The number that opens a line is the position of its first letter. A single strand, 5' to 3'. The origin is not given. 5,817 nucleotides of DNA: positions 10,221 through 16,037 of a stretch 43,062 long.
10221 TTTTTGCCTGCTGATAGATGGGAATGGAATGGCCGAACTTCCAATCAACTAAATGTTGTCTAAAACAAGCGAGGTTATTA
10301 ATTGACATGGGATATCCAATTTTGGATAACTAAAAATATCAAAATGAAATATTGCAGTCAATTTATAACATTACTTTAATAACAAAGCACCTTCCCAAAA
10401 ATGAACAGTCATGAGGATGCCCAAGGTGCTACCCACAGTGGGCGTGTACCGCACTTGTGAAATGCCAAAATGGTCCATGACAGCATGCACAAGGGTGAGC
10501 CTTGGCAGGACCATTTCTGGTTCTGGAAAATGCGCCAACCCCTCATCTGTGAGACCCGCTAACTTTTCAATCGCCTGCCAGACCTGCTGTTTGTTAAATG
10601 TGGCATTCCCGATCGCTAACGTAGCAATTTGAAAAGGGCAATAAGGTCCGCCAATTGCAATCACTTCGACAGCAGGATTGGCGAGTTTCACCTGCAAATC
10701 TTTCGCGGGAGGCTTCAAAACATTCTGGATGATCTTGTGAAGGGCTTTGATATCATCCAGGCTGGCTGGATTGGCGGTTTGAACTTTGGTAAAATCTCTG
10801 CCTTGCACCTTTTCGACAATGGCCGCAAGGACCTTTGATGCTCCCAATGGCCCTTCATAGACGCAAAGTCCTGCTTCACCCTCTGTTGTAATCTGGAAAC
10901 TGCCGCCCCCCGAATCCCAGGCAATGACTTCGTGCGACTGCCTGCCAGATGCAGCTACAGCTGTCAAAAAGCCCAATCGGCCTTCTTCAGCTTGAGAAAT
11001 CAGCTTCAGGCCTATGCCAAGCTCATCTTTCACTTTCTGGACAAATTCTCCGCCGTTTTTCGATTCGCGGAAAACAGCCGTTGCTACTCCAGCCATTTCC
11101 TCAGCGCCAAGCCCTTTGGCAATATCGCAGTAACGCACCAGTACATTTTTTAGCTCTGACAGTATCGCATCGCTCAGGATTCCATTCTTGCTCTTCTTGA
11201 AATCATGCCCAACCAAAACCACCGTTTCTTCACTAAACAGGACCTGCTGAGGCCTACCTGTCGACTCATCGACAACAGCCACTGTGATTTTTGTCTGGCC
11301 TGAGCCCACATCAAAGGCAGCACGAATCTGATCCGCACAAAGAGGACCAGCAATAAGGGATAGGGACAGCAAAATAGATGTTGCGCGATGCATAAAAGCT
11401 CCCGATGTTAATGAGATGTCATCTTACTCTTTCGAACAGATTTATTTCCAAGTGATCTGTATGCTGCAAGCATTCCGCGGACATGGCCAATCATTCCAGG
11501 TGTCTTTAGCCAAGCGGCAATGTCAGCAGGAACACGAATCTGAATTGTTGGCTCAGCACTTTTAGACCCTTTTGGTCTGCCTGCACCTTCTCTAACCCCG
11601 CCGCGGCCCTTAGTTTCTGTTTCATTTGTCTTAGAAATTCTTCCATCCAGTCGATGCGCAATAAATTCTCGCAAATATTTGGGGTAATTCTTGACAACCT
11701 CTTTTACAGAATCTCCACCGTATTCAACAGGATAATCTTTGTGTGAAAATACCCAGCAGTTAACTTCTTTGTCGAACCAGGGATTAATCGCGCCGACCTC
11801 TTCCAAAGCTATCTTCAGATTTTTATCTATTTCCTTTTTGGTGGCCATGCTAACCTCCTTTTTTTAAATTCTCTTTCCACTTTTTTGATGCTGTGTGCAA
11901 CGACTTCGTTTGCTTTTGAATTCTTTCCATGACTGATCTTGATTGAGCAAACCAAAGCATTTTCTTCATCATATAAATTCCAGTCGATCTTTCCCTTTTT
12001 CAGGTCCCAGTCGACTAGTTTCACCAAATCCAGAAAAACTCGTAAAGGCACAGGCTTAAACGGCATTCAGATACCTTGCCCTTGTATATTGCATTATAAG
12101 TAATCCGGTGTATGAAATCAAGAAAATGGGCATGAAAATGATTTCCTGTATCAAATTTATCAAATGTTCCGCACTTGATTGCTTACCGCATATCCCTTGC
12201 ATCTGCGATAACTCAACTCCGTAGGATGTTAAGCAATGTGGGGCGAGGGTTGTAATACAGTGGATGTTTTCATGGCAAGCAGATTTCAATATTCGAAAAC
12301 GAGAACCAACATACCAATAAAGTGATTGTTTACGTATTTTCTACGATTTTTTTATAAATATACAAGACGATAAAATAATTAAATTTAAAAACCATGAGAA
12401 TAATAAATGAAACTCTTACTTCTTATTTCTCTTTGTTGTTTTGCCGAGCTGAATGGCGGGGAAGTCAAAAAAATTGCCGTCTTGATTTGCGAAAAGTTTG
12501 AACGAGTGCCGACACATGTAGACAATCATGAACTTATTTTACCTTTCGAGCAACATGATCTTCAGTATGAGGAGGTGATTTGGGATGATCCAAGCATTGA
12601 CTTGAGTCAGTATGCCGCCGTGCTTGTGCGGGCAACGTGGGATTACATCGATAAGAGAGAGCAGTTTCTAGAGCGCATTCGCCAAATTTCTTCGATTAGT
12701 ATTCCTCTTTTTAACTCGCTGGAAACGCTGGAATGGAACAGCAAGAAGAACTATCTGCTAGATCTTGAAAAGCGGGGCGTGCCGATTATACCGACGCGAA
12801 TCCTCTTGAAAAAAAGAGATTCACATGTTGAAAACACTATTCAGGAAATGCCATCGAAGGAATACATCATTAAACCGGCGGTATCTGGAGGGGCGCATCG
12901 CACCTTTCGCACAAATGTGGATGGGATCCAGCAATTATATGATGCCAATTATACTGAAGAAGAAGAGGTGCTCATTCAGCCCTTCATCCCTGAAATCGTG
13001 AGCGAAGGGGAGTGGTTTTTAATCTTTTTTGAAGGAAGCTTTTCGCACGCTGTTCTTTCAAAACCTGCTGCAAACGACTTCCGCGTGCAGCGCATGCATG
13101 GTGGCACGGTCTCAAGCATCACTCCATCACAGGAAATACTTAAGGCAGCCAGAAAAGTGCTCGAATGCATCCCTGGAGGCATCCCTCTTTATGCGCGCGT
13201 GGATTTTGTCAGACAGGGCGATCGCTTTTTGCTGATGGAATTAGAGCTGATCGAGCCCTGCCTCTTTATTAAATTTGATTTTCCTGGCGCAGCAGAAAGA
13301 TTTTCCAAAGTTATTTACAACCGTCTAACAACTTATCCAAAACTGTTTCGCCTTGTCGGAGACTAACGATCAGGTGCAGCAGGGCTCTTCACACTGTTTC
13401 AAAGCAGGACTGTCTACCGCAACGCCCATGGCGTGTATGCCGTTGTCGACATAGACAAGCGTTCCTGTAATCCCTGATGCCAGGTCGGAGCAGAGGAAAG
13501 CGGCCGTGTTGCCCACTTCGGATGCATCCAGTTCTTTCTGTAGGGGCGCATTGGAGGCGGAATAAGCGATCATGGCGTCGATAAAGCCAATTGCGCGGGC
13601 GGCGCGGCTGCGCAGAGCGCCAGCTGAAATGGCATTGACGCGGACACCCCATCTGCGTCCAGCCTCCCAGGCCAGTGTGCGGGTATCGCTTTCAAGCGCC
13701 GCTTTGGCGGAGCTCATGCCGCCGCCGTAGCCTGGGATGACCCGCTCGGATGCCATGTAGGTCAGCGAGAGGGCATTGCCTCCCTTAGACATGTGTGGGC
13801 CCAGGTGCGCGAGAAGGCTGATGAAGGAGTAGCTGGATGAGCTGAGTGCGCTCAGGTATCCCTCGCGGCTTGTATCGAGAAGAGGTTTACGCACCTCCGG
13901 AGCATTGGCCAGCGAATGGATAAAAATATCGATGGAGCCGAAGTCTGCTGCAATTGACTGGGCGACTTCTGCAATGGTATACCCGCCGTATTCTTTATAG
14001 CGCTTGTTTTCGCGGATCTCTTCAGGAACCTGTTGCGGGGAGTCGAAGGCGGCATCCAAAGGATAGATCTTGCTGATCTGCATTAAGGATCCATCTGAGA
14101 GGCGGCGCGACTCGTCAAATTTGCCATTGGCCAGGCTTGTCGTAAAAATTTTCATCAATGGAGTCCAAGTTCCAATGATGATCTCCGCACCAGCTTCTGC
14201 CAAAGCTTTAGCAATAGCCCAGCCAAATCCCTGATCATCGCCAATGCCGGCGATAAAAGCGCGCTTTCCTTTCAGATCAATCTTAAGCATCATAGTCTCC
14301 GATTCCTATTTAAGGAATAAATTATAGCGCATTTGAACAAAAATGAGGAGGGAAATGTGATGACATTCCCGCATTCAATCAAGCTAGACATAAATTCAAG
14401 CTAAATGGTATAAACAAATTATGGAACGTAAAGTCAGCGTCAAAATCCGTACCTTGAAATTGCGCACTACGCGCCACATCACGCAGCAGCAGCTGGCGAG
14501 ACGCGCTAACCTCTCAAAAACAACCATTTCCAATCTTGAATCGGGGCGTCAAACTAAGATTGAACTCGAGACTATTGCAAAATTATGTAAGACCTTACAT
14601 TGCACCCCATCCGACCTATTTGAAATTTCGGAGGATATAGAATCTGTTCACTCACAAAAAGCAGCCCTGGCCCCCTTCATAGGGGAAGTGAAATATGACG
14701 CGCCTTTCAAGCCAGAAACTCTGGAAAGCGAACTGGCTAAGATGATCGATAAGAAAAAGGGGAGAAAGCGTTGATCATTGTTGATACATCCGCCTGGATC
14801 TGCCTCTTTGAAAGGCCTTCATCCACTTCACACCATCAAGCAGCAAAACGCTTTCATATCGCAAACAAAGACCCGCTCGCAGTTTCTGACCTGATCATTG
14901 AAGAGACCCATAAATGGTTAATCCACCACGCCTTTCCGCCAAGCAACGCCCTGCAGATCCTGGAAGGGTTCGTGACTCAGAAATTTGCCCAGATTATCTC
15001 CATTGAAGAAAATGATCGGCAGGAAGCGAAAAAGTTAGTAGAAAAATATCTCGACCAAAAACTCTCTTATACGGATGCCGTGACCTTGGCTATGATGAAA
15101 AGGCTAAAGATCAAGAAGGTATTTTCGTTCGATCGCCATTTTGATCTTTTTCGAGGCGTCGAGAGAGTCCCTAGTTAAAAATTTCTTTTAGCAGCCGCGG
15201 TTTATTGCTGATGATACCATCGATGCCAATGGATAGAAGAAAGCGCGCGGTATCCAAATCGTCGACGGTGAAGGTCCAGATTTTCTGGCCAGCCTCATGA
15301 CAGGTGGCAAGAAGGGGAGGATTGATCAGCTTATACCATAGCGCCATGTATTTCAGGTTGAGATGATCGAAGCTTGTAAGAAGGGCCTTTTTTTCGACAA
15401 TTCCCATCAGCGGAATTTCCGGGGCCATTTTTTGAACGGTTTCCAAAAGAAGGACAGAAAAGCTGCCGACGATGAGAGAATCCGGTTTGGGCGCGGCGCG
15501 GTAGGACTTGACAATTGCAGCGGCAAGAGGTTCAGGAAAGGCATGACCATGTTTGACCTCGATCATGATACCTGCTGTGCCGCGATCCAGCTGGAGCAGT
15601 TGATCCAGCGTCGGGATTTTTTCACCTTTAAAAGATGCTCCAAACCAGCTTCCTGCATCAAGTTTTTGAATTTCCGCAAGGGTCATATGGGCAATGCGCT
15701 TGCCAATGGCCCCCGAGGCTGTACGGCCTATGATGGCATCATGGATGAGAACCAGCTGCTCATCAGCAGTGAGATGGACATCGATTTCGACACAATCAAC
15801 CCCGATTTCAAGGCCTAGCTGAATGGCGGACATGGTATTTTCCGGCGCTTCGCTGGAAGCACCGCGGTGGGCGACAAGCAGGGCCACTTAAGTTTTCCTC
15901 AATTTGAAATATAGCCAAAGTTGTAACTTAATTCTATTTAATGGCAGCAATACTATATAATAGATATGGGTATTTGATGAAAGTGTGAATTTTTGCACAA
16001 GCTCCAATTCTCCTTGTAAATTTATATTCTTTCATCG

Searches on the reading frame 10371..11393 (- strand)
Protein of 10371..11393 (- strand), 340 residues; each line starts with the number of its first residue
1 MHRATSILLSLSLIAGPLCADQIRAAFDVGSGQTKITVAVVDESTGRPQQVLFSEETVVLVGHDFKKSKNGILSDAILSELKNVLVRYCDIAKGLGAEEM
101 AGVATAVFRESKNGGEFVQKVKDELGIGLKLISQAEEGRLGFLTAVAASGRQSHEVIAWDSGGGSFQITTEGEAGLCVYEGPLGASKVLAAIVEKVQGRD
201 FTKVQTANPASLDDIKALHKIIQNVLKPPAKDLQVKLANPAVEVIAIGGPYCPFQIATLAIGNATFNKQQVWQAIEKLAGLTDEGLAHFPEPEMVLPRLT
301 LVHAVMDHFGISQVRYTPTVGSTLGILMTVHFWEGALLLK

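Call 51: search_protein_families(library=pfam, proteins=[window:10371-11393:-], max_evalue=0.001)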
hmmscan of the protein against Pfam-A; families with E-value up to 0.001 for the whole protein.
window:10371-11393:- (340 aa): 1 family
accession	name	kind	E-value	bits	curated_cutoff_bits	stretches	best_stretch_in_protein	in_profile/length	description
PF02541.22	Ppx-GppA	-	9.1e-21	75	27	1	49-283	10-230/285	Ppx/GppA phosphatase family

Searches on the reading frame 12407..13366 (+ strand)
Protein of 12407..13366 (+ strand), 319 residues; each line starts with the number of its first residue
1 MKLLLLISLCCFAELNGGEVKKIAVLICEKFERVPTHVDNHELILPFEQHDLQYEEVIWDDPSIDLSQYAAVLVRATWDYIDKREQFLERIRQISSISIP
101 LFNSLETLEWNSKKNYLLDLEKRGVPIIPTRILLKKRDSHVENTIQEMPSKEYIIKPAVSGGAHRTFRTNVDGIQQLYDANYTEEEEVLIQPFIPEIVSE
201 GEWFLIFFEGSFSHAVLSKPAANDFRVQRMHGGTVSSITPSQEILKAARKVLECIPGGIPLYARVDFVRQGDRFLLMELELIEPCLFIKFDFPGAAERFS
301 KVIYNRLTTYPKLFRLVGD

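Call 52: search_protein_families(library=pfam, proteins=[window:12407-13366:+], max_evalue=0.001)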
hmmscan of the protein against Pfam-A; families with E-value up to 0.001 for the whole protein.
window:12407-13366:+ (319 aa): 1 family
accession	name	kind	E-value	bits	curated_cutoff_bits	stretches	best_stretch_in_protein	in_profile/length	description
PF02955.21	GSH-S_ATP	-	3.1e-05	23.9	23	1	133-251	16-135/175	Prokaryotic glutathione synthetase, ATP-grasp domain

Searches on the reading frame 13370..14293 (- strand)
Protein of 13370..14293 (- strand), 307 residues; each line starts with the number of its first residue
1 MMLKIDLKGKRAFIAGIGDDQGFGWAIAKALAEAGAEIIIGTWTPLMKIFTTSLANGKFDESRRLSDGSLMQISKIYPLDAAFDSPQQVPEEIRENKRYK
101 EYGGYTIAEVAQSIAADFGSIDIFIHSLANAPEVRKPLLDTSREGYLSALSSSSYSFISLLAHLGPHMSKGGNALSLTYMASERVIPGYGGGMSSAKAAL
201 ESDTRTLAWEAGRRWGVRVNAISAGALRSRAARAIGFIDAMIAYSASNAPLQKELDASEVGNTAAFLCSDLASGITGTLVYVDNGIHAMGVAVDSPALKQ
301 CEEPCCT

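Call 52: search_protein_families(library=pfam, proteins=[window:13370-14293:-], max_evalue=0.001)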
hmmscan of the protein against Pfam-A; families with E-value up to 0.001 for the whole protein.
window:13370-14293:- (307 aa): 2 families
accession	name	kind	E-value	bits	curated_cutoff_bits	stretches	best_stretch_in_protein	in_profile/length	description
PF13561.12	adh_short_C2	-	1e-54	186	27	1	107-287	58-236/236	Enoyl-(Acyl carrier protein) reductase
PF00106.31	adh_short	-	1.5e-10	41.3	26.6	1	107-233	64-188/195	short chain dehydrogenase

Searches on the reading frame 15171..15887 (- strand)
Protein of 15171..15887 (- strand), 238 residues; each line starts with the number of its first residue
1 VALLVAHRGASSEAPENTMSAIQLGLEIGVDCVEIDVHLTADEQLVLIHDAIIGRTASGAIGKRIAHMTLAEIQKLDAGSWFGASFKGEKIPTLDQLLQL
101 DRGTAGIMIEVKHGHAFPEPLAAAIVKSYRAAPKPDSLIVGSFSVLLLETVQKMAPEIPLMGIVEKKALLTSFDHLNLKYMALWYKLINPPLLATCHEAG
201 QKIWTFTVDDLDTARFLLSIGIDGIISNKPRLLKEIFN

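Call 52: search_protein_families(library=pfam, proteins=[window:15171-15887:-], max_evalue=0.001)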
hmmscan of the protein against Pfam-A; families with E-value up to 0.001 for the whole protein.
window:15171-15887:- (238 aa): 1 family
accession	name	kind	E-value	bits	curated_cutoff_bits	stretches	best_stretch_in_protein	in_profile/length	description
PF03009.23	GDPD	-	4.1e-37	129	23.6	1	7-231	1-243/244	Glycerophosphoryl diester phosphodiesterase family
